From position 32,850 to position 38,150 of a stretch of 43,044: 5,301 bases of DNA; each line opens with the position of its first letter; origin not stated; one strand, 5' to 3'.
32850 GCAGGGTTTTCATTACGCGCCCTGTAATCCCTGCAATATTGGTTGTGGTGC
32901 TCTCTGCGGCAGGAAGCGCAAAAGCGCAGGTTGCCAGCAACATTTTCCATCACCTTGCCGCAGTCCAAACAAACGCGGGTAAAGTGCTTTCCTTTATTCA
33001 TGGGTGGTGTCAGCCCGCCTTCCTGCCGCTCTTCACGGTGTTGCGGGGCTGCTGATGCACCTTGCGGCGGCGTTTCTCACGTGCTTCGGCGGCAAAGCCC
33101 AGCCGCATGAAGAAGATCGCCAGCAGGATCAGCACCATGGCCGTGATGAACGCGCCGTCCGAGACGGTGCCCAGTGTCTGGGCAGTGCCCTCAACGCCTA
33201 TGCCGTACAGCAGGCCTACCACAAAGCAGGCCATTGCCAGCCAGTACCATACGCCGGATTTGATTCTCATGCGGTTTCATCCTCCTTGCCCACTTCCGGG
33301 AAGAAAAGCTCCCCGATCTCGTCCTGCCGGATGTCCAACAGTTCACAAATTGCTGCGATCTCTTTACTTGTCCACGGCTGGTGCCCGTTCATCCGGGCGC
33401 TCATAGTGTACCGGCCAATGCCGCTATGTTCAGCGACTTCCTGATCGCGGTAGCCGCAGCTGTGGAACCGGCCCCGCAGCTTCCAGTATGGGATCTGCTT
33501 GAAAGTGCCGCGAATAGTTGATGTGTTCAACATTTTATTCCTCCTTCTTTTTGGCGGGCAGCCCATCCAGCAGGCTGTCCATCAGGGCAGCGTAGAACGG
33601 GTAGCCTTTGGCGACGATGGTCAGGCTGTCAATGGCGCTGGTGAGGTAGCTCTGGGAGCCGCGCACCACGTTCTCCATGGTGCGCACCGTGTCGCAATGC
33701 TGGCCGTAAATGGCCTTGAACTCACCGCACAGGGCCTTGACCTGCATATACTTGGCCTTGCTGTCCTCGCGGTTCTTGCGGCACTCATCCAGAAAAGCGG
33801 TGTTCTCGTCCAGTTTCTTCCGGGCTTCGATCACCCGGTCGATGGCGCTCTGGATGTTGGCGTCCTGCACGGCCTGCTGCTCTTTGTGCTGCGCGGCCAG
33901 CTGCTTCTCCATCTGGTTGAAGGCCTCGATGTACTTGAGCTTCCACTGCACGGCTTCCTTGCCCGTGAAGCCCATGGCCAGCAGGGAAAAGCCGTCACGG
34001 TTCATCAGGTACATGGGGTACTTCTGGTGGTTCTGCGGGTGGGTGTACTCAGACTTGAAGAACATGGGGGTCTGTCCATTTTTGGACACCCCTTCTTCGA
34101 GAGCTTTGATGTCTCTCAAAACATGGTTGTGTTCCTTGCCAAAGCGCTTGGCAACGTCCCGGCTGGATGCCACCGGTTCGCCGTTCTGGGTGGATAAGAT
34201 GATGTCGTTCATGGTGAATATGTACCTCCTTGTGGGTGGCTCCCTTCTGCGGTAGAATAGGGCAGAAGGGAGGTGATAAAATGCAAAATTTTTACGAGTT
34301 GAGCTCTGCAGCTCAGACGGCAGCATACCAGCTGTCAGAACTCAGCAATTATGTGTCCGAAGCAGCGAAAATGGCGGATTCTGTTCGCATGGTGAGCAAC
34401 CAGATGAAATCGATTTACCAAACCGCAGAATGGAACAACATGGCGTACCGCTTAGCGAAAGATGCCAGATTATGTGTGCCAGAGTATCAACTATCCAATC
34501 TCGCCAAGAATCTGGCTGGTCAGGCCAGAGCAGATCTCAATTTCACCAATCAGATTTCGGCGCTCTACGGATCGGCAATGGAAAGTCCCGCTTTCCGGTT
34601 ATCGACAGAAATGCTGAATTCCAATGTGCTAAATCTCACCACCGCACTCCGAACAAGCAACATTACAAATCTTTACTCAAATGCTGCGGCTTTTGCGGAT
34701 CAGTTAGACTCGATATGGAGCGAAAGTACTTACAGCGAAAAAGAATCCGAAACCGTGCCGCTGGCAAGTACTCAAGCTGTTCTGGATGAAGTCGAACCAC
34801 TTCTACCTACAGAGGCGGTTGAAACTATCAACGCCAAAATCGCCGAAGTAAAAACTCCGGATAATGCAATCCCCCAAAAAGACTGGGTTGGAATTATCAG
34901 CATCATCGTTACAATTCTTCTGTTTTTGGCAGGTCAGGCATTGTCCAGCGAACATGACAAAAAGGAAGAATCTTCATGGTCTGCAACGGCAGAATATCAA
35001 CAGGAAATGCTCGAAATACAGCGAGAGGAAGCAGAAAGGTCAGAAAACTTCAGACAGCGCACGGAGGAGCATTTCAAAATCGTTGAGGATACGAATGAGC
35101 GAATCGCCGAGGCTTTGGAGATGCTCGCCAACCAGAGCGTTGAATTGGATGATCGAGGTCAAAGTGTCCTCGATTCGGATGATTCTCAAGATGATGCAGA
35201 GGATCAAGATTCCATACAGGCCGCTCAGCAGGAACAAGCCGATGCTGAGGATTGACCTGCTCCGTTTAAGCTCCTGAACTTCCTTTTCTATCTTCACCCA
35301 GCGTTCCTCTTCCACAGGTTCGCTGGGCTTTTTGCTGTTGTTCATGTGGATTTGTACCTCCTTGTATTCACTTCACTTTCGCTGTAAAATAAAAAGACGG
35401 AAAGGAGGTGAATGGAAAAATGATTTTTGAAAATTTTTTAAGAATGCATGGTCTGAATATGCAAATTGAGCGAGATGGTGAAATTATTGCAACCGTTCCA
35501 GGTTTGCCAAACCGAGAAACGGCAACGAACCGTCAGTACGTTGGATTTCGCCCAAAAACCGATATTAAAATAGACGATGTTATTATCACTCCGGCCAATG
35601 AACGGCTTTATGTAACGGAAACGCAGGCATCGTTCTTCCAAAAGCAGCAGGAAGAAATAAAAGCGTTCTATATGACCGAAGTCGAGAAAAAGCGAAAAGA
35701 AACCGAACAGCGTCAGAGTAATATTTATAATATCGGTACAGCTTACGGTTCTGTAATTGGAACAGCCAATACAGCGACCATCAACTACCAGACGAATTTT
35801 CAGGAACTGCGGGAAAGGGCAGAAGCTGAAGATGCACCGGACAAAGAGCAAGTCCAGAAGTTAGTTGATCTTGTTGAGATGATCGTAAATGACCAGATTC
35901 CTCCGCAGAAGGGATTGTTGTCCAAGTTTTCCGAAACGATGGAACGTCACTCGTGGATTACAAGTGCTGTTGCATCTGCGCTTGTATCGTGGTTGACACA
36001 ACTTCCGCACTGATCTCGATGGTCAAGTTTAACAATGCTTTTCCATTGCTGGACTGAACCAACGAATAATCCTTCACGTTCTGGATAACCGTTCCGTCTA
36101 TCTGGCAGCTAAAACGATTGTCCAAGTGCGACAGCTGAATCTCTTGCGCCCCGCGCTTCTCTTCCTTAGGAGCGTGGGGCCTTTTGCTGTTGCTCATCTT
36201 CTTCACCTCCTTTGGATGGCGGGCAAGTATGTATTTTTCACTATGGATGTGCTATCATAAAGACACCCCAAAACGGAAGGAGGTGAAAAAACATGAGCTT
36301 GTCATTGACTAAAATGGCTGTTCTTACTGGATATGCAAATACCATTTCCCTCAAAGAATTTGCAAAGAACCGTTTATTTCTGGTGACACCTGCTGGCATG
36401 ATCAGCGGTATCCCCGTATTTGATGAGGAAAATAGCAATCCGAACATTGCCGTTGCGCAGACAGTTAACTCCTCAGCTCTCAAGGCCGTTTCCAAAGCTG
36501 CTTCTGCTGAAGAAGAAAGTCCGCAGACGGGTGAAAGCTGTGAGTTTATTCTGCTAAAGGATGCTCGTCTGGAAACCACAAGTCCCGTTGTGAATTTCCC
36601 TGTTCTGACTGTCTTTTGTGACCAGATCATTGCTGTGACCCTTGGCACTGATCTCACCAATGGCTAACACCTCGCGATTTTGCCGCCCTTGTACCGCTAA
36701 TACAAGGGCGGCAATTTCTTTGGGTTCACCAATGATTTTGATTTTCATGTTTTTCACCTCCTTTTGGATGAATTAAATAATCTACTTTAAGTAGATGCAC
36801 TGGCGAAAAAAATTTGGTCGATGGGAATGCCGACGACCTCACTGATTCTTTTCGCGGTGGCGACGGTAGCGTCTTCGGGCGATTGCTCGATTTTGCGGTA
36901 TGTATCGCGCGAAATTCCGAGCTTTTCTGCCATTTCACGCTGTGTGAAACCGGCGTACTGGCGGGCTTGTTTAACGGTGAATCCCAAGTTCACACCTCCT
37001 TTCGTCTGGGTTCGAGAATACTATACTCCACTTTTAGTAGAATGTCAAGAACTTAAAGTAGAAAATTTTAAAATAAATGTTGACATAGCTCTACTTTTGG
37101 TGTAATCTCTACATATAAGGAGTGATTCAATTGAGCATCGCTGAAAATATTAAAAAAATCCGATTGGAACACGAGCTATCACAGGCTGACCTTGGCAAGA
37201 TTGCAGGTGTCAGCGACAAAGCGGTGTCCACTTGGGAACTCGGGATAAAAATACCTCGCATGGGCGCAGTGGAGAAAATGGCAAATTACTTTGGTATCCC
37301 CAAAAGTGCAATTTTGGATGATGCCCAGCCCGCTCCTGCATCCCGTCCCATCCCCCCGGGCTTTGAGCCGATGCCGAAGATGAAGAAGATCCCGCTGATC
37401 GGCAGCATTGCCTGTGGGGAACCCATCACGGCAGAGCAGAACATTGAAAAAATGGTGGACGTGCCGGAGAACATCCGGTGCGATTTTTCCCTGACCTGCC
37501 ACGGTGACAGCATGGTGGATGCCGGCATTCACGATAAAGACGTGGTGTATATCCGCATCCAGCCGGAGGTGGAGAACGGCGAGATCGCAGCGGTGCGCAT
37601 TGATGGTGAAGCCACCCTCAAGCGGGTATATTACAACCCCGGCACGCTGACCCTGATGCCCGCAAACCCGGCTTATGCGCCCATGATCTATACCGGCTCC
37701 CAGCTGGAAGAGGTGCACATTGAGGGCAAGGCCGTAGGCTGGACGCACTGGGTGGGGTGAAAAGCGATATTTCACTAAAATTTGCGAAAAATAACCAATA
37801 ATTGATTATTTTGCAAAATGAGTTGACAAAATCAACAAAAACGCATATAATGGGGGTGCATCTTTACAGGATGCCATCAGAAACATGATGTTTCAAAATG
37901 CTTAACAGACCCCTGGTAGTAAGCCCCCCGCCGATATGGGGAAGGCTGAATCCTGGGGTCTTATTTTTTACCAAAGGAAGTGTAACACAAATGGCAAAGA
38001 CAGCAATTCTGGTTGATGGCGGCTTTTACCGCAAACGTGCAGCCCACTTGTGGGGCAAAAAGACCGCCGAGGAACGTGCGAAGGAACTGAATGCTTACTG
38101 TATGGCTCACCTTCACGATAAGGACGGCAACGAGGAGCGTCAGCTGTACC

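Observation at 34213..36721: Three tandem promoter-ORF-terminator morons embedded antisense inside the early lytic operon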

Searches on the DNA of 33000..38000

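Call 59: search_rna_families(source=window, start=33000, end=38000, threshold=evalue, max_evalue=1)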
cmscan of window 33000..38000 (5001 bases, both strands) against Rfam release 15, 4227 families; matches with E-value up to 1: 1.
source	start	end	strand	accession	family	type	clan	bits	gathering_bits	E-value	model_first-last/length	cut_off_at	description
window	37904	37965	+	RF03535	TEG147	Cis-reg;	-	37.9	56.1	4.8e-05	1-60/60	no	Staphylococcus aureus small RNA TEG147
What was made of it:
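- On Type I toxin-antitoxin: No Rfam family matched the block (call 59).
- Tried and rejected: An Rfam scan of 33000-38000 found nothing in the block (call 59).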

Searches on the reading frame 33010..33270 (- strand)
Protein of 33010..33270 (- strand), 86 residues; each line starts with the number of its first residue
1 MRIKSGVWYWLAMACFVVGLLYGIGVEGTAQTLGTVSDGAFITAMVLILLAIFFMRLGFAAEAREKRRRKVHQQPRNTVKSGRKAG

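Call 10: search_protein_families(library=phrogs, proteins=[window:33010-33270:-], max_evalue=0.1)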
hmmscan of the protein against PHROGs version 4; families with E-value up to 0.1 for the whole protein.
window:33010-33270:- (86 aa): 3 families
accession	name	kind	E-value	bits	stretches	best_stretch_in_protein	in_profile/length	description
phrog_14464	-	moron, auxiliary metabolic gene and host takeover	0.017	16.2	1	42-77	18-53/59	membrane protein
phrog_944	-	moron, auxiliary metabolic gene and host takeover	0.038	14.7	1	11-73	126-196/235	membrane protein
phrog_6214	-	unknown function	0.061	14.4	1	9-69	2-64/69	-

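Call 46: search_protein_families(library=pfam, proteins=[window:33010-33270:-], max_evalue=1)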
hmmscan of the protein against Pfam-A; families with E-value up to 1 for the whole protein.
window:33010-33270:- (86 aa): 5 families
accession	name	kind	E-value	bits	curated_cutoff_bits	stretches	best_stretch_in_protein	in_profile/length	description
PF07332.16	Phage_holin_3_6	-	0.01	16.3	28.4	1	12-82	45-108/116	Putative Actinobacterial Holin-X, holin superfamily III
PF02405.21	MlaE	-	0.014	15.4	22.5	1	12-55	166-209/212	Permease MlaE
PF10864.13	DUF2663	-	0.057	14.2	25.2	1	5-67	19-81/127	Protein of unknown function (DUF2663)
PF05767.17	Pox_A14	-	0.33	11.6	27.7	0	31-56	42-67/93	Poxvirus virion envelope protein A14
PF14110.11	DUF4282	-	0.95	10.5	27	0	7-57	15-66/86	Domain of unknown function (DUF4282)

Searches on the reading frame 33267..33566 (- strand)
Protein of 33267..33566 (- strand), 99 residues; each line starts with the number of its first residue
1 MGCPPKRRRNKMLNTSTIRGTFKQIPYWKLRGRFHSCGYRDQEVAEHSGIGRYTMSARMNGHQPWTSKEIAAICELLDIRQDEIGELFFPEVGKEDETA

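Call 10: search_protein_families(library=phrogs, proteins=[window:33267-33566:-], max_evalue=0.1)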
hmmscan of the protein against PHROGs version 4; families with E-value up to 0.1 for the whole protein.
window:33267-33566:- (99 aa): 4 families
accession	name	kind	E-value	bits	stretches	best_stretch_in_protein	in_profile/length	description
phrog_4583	-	transcription regulation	4.5e-08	34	1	41-79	26-64/81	transcriptional repressor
phrog_2328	-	transcription regulation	1e-05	26.3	1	30-79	20-69/128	transcriptional repressor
phrog_4441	-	DNA, RNA and nucleotide metabolism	0.035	15.4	1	41-97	21-77/98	HTH DNA binding protein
phrog_2967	-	transcription regulation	0.061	13.8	1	24-84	9-69/225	transcriptional regulator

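Call 46: search_protein_families(library=pfam, proteins=[window:33267-33566:-], max_evalue=1)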
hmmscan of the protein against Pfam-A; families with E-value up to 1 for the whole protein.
window:33267-33566:- (99 aa): 5 families
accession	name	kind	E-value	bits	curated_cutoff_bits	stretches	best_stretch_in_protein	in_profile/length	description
PF05339.17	DUF739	-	1.9e-05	25.1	27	1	29-91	7-69/69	Protein of unknown function (DUF739)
PF13443.12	HTH_26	-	0.0057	17.3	22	1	42-84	14-57/63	Cro/C1-type HTH DNA-binding domain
PF13560.12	HTH_31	-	0.0065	17.2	27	1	36-87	12-64/64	Helix-turn-helix domain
PF02954.25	HTH_8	-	0.22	11.8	22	1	36-59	16-39/42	Bacterial regulatory protein, Fis family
PF21291.3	CYNS_N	-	0.29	11.6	27.1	1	42-87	20-65/69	Cyanate hydratase, N-terminal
